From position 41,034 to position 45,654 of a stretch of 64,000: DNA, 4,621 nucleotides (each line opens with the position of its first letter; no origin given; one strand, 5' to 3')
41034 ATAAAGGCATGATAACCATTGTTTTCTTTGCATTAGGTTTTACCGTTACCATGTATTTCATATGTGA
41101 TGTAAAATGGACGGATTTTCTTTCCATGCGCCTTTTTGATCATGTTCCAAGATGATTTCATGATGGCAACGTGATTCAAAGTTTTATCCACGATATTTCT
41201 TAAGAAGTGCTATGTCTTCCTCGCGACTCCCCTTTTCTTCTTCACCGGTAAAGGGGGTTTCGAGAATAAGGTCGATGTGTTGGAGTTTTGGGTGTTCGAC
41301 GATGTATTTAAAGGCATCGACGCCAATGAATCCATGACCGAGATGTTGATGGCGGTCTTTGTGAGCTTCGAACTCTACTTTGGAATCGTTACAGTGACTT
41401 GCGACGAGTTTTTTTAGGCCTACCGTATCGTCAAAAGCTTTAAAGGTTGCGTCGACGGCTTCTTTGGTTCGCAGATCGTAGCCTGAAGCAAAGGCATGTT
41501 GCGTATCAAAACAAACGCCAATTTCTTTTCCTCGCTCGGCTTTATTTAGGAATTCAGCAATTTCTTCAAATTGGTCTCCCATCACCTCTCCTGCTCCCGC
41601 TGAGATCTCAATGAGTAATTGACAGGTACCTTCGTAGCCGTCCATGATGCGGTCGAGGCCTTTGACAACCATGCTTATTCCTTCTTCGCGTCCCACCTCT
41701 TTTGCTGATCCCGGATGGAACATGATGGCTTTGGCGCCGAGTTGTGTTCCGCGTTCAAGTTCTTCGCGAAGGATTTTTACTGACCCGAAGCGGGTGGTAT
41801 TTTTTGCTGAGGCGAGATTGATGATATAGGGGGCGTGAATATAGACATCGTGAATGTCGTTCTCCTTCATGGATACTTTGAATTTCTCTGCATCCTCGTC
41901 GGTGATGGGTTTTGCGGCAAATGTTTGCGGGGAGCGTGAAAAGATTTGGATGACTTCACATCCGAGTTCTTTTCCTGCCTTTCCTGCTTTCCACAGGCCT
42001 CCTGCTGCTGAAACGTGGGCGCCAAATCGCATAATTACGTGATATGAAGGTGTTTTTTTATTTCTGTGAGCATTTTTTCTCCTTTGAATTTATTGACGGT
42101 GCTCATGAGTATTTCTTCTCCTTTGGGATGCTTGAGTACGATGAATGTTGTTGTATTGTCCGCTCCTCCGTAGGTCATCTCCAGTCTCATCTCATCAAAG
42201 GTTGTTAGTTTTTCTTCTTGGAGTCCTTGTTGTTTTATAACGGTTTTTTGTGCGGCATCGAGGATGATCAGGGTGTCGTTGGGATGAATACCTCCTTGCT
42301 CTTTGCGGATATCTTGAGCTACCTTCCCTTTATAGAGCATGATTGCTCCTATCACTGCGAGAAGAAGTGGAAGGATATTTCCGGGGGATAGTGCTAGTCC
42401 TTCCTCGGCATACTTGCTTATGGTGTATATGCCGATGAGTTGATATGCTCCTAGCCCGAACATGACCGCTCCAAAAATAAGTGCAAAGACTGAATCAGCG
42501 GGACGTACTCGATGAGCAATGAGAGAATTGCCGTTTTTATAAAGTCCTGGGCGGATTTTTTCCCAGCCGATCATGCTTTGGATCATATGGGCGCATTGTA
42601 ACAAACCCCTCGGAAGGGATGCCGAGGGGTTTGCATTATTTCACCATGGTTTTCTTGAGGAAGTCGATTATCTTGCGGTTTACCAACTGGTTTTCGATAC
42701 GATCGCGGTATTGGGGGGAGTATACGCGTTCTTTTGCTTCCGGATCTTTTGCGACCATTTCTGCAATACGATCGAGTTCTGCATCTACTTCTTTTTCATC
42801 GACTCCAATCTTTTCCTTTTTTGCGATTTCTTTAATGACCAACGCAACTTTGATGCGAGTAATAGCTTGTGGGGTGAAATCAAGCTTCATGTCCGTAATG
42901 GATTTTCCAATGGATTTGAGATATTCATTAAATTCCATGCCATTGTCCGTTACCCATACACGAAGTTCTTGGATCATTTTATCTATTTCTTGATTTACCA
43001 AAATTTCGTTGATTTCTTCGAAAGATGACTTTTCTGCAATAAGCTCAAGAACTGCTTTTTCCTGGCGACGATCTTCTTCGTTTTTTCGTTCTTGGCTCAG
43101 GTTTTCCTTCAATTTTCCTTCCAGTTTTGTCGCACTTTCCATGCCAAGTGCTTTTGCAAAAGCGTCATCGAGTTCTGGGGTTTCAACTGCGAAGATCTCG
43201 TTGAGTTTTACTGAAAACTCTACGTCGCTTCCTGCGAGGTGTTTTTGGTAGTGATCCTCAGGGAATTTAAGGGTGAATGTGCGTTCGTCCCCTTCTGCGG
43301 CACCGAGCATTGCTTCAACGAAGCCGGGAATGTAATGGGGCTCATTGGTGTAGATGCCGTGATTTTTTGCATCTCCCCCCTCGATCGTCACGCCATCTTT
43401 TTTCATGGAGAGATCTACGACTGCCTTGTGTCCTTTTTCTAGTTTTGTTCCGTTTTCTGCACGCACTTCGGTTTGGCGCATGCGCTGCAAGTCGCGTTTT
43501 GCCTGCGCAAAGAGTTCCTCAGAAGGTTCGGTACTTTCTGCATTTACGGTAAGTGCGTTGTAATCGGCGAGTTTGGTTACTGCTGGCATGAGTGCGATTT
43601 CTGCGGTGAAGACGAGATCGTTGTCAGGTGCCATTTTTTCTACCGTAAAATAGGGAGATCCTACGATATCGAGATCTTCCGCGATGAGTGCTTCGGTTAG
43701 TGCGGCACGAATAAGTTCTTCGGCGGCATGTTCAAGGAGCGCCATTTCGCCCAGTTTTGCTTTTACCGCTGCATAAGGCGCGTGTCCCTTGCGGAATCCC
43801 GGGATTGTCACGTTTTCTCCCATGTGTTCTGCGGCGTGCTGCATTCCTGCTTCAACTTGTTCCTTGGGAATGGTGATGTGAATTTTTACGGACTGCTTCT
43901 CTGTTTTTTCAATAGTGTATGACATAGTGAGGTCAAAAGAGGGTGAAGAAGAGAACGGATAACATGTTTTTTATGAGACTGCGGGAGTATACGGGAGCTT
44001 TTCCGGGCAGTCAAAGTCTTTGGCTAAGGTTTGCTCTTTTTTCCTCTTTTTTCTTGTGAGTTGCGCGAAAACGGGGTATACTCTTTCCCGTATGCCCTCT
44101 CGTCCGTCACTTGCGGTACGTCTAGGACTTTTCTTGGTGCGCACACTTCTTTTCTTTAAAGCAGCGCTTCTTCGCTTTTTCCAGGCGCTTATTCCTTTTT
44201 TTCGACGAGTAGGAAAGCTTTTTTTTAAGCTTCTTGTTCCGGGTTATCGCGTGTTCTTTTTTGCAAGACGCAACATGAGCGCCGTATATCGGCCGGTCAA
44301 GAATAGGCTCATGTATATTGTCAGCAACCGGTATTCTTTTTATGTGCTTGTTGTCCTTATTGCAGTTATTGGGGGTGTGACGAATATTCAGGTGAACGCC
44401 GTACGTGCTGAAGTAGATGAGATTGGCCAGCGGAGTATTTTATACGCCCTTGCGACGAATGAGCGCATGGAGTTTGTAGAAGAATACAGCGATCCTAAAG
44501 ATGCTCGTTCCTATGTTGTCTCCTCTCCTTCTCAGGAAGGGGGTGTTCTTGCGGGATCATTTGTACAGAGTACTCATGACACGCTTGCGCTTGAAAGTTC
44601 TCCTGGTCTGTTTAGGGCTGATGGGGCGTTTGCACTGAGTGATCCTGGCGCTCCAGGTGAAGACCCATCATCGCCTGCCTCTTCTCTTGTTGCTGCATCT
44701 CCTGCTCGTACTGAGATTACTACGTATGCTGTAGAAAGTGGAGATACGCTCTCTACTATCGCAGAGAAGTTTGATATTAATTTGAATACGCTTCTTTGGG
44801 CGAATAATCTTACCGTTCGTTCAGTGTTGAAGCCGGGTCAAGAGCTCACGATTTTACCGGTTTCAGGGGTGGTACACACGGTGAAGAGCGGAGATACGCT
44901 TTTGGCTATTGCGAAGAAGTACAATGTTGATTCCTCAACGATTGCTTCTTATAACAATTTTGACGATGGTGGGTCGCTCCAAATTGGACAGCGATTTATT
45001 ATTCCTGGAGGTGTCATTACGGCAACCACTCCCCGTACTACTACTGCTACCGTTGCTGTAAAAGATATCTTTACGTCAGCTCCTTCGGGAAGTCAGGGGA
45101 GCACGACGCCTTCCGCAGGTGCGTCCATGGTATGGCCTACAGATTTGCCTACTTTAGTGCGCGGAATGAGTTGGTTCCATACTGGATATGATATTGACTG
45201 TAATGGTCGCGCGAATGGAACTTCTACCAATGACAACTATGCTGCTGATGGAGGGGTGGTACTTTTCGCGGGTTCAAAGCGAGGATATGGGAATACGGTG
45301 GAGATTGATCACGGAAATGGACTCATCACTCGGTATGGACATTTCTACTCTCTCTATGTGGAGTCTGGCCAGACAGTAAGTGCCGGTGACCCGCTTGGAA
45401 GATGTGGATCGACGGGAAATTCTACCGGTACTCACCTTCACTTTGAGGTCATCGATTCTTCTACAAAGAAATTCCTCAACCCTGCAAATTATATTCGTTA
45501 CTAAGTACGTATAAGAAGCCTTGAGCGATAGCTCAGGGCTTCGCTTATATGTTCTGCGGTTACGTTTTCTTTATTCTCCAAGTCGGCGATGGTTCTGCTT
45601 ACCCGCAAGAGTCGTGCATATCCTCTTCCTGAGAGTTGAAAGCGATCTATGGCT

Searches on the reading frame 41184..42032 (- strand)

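Call 60: search_protein_families(library=pfam, proteins=[window:41184-42032:-], max_evalue=0.0001)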
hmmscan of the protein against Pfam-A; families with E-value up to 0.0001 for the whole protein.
window:41184-42032:- (282 aa): 1 family
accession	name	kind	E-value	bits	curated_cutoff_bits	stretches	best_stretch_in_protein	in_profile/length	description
PF01261.30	AP_endonuc_2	-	3.1e-44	152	31.1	1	20-279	4-248/249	Xylose isomerase-like TIM barrel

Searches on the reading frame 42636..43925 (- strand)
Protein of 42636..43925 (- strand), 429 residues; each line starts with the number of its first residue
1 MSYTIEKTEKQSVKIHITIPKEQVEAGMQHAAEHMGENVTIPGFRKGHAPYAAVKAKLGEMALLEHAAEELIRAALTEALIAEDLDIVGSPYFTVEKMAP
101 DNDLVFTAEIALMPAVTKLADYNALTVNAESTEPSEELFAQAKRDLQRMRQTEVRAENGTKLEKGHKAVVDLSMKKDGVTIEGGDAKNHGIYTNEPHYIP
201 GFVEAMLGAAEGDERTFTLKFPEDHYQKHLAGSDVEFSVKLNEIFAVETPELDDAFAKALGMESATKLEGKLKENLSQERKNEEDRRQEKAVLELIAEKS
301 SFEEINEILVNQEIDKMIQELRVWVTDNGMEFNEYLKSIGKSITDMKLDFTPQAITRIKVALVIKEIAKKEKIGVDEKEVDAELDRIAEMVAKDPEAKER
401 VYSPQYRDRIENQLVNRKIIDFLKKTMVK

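Call 60: search_protein_families(library=pfam, proteins=[window:42636-43925:-], max_evalue=0.0001)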
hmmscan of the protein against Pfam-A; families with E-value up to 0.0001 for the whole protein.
window:42636-43925:- (429 aa): 3 families
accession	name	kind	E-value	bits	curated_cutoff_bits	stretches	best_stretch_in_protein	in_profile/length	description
PF05697.18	Trigger_N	-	1.5e-32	113.3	22.2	1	1-139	1-137/144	Bacterial trigger factor protein (TF)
PF05698.19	Trigger_C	-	3.6e-23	82.8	22.7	1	267-424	4-161/162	Bacterial trigger factor protein (TF) C-terminus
PF00254.34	FKBP_C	-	2.8e-07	31.2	21.1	1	161-241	4-93/94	FKBP-type peptidyl-prolyl cis-trans isomerase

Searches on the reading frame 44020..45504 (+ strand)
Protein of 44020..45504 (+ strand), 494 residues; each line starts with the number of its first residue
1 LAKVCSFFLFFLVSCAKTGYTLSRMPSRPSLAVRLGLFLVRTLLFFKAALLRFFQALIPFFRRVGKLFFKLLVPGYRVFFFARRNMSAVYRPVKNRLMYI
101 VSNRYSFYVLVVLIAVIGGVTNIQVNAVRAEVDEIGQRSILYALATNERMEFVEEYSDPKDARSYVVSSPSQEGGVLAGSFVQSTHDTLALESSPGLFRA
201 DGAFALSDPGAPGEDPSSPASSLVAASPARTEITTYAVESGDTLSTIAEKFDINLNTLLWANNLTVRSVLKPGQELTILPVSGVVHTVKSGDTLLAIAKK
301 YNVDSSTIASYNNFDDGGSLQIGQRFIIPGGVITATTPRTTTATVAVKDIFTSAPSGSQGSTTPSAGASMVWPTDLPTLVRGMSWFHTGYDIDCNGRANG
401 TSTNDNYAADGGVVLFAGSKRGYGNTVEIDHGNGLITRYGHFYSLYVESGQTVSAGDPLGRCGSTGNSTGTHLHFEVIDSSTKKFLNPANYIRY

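Call 60: search_protein_families(library=pfam, proteins=[window:44020-45504:+], max_evalue=0.0001)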
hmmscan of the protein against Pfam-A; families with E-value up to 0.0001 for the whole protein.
window:44020-45504:+ (494 aa): 5 families
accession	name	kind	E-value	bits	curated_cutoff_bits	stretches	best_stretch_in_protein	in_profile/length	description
PF01476.26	LysM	-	5.4e-26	90.7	20.9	2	286-329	1-43/43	LysM domain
PF01551.29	Peptidase_M23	-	2.1e-25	89.2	28.7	1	386-480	2-90/96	Peptidase family M23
PF23473.1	LysM3_LYK4_5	-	1.2e-09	38.5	29.3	1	235-267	4-36/48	LYK4/5 LysM3 domain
PF23446.1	LysM1_NFP_LYK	-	1.7e-05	26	36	0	242-278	16-53/60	NFP/LYK LysM1 domain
PF23577.1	LysM_RLK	-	2.3e-05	24.8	27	0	289-313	6-30/44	LysM domain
